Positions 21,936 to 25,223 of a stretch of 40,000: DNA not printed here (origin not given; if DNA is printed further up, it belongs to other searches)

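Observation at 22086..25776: A-domain specificity residues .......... plus an overlapping Asp/Glu racemase gene: microcystin-like D-acidic amino acid logic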

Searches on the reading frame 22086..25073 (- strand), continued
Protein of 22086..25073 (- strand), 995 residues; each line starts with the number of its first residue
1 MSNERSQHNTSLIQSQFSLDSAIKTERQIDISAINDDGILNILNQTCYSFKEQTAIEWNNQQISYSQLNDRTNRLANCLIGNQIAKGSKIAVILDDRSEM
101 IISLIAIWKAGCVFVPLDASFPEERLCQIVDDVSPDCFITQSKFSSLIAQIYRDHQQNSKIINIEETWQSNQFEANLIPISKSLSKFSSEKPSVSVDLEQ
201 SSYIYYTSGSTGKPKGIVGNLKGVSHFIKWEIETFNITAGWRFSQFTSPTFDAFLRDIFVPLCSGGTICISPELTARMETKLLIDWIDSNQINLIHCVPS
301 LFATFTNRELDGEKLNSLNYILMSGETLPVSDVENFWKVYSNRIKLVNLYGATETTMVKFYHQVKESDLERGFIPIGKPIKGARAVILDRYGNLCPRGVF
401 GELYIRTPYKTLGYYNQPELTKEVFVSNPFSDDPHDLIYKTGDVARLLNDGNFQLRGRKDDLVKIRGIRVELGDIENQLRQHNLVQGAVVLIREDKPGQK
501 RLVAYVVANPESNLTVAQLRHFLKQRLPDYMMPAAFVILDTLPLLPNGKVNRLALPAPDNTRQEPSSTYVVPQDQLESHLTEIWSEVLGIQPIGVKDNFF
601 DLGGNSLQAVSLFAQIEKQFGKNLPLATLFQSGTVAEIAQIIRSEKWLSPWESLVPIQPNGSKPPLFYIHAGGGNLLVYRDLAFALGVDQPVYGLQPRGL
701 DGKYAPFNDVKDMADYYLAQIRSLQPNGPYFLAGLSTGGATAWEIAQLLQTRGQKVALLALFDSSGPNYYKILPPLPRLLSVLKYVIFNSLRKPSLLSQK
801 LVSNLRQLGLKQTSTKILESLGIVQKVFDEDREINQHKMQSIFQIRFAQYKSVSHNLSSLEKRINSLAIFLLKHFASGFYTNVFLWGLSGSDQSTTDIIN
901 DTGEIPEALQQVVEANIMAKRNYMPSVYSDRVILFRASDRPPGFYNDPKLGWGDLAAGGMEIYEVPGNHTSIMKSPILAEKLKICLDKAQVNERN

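Call 65: list_cluster_members(proteins=[P0028, P0110, P0119, P0097])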
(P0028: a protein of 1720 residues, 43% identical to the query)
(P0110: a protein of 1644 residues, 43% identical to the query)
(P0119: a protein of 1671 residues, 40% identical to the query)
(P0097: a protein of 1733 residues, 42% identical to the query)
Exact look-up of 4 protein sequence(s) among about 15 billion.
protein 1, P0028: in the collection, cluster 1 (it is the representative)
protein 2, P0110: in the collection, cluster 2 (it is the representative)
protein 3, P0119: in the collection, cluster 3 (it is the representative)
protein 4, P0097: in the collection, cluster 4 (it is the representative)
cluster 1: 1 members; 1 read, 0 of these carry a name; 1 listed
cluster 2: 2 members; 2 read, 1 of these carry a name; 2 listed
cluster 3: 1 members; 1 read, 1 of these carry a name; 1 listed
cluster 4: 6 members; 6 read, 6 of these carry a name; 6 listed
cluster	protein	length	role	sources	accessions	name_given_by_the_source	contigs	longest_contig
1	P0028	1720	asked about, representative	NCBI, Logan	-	-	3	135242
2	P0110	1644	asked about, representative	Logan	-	-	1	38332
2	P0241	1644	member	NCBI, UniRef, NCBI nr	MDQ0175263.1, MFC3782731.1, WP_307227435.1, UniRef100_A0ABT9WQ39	non-ribosomal peptide synthetase [Bacillus chungangensis] | Amino acid adenylation domain-containing protein n=1 Tax=Bacillus chungangensis ...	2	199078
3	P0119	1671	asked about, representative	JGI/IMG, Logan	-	amino acid adenylation domain-containing protein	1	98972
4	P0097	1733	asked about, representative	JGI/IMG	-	tyrocidine synthetase-3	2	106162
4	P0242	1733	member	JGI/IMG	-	tyrocidine synthetase-3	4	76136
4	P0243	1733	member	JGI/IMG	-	tyrocidine synthetase-3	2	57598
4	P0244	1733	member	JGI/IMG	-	tyrocidine synthetase-3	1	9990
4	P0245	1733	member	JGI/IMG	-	tyrocidine synthetase-3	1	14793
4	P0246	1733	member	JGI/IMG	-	tyrocidine synthetase-3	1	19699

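Call 66: find_encoding_contigs(protein=P0028, flank=10000, max_places=1)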
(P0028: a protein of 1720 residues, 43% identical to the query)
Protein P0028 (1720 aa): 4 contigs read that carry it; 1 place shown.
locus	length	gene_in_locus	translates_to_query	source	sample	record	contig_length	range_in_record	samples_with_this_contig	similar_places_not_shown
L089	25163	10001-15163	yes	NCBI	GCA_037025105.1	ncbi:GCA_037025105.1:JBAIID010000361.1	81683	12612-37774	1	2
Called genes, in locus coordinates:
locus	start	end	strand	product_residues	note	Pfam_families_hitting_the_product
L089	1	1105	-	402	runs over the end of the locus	PF13439:Glyco_transf_4, PF13579:Glyco_trans_4_4 (weak), PF20706:GT4-conflict (weak), PF00534:Glycos_transf_1, PF13692:Glyco_trans_1_4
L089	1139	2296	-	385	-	PF13579:Glyco_trans_4_4 (weak), PF13439:Glyco_transf_4, PF20706:GT4-conflict (weak), PF13692:Glyco_trans_1_4, PF13524:Glyco_trans_1_2, PF00534:Glycos_transf_1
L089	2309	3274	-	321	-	PF00535:Glycos_transf_2, PF10111:Glyco_tranf_2_2 (weak), PF13641:Glyco_tranf_2_3, PF13506:Glyco_transf_21, PF13632:Glyco_trans_2_3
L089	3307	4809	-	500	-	PF01943:Polysacc_synt, PF13440:Polysacc_synt_3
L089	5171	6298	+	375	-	PF13439:Glyco_transf_4, PF13579:Glyco_trans_4_4, PF13692:Glyco_trans_1_4, PF13524:Glyco_trans_1_2 (weak), PF00534:Glycos_transf_1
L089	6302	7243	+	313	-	PF01073:3Beta_HSD, PF01370:Epimerase, PF02719:Polysacc_synt_2, PF04321:RmlD_sub_bind, PF05368:NmrA, PF07993:NAD_binding_4, PF13460:NAD_binding_10, PF16363:GDP_Man_Dehyd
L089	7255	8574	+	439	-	PF13439:Glyco_transf_4 (weak), PF00534:Glycos_transf_1 (weak), PF13692:Glyco_trans_1_4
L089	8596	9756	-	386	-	PF04577:Glyco_transf_61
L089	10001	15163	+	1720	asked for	PF00501:AMP-binding, PF13193:AMP-binding_C (weak), PF00550:PP-binding, PF00668:Condensation, PF00501:AMP-binding, PF13193:AMP-binding_C, PF00550:PP-binding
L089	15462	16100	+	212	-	PF00132:Hexapep, PF14602:Hexapep_2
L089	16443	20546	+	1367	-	PF00668:Condensation, PF00501:AMP-binding, PF13193:AMP-binding_C, PF00550:PP-binding, PF00975:Thioesterase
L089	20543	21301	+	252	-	PF22624:AASDHPPT_N, PF01648:ACPS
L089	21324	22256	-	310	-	PF02397:Bac_transf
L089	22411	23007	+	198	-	PF00132:Hexapep, PF14602:Hexapep_2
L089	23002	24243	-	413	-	PF00550:PP-binding (faint), PF00975:Thioesterase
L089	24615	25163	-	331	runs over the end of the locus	PF05157:MshEN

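Call 77: search_solved_structures(query=L001:5050-8000:+, max_evalue=1e-50, show_alignments=5)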
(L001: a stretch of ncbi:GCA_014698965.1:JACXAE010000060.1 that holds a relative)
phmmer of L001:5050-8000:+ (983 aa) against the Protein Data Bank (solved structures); distinct sequences matched with E-value up to 1e-50: 63 (the best 60 are shown).
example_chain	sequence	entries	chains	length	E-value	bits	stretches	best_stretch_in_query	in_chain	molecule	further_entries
6mfz_A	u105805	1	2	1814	3.4e-289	965.2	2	18-981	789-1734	Linear gramicidin synthase subunit A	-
9be3_A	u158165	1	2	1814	3.5e-289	965.2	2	18-981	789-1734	Linear gramicidin synthase subunit A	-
9be4_A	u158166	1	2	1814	3.5e-289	965.2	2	18-981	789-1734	Linear gramicidin synthase subunit A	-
9meh_A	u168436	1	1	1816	3.5e-289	965.2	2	18-981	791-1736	Linear gramicidin synthase subunit A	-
6mfy_A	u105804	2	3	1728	4.7e-288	961.5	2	18-965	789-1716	Linear gramicidin synthase subunit A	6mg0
6p1j_A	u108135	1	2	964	1.3e-258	864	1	16-961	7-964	Txo2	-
8hlk_A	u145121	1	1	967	4.5e-249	832.4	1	10-965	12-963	Microcystin synthetase B (Fragment)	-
6oyf_A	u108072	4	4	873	1.9e-221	741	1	16-873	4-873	Txo1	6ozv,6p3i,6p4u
5u89_A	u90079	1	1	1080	5.6e-221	739.5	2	450-982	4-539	Amino acid adenylation domain protein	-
8xjz_C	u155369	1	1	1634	1e-205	689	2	15-981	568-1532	Peptide synthetase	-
8jbr_A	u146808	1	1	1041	1.1e-177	596.2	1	15-972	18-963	McyA protein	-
6mfw_A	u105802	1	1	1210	5.6e-175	587.2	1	469-964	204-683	Linear gramicidin synthase subunit A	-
6mfx_A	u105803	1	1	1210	3.1e-174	584.8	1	469-964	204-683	Linear gramicidin synthase subunit A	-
9bfd_B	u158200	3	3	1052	8.1e-172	576.8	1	17-981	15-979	Tyrocidine synthase 2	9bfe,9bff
2vsq_A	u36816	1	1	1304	5.6e-145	487.9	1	17-983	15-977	SURFACTIN SYNTHETASE SUBUNIT 3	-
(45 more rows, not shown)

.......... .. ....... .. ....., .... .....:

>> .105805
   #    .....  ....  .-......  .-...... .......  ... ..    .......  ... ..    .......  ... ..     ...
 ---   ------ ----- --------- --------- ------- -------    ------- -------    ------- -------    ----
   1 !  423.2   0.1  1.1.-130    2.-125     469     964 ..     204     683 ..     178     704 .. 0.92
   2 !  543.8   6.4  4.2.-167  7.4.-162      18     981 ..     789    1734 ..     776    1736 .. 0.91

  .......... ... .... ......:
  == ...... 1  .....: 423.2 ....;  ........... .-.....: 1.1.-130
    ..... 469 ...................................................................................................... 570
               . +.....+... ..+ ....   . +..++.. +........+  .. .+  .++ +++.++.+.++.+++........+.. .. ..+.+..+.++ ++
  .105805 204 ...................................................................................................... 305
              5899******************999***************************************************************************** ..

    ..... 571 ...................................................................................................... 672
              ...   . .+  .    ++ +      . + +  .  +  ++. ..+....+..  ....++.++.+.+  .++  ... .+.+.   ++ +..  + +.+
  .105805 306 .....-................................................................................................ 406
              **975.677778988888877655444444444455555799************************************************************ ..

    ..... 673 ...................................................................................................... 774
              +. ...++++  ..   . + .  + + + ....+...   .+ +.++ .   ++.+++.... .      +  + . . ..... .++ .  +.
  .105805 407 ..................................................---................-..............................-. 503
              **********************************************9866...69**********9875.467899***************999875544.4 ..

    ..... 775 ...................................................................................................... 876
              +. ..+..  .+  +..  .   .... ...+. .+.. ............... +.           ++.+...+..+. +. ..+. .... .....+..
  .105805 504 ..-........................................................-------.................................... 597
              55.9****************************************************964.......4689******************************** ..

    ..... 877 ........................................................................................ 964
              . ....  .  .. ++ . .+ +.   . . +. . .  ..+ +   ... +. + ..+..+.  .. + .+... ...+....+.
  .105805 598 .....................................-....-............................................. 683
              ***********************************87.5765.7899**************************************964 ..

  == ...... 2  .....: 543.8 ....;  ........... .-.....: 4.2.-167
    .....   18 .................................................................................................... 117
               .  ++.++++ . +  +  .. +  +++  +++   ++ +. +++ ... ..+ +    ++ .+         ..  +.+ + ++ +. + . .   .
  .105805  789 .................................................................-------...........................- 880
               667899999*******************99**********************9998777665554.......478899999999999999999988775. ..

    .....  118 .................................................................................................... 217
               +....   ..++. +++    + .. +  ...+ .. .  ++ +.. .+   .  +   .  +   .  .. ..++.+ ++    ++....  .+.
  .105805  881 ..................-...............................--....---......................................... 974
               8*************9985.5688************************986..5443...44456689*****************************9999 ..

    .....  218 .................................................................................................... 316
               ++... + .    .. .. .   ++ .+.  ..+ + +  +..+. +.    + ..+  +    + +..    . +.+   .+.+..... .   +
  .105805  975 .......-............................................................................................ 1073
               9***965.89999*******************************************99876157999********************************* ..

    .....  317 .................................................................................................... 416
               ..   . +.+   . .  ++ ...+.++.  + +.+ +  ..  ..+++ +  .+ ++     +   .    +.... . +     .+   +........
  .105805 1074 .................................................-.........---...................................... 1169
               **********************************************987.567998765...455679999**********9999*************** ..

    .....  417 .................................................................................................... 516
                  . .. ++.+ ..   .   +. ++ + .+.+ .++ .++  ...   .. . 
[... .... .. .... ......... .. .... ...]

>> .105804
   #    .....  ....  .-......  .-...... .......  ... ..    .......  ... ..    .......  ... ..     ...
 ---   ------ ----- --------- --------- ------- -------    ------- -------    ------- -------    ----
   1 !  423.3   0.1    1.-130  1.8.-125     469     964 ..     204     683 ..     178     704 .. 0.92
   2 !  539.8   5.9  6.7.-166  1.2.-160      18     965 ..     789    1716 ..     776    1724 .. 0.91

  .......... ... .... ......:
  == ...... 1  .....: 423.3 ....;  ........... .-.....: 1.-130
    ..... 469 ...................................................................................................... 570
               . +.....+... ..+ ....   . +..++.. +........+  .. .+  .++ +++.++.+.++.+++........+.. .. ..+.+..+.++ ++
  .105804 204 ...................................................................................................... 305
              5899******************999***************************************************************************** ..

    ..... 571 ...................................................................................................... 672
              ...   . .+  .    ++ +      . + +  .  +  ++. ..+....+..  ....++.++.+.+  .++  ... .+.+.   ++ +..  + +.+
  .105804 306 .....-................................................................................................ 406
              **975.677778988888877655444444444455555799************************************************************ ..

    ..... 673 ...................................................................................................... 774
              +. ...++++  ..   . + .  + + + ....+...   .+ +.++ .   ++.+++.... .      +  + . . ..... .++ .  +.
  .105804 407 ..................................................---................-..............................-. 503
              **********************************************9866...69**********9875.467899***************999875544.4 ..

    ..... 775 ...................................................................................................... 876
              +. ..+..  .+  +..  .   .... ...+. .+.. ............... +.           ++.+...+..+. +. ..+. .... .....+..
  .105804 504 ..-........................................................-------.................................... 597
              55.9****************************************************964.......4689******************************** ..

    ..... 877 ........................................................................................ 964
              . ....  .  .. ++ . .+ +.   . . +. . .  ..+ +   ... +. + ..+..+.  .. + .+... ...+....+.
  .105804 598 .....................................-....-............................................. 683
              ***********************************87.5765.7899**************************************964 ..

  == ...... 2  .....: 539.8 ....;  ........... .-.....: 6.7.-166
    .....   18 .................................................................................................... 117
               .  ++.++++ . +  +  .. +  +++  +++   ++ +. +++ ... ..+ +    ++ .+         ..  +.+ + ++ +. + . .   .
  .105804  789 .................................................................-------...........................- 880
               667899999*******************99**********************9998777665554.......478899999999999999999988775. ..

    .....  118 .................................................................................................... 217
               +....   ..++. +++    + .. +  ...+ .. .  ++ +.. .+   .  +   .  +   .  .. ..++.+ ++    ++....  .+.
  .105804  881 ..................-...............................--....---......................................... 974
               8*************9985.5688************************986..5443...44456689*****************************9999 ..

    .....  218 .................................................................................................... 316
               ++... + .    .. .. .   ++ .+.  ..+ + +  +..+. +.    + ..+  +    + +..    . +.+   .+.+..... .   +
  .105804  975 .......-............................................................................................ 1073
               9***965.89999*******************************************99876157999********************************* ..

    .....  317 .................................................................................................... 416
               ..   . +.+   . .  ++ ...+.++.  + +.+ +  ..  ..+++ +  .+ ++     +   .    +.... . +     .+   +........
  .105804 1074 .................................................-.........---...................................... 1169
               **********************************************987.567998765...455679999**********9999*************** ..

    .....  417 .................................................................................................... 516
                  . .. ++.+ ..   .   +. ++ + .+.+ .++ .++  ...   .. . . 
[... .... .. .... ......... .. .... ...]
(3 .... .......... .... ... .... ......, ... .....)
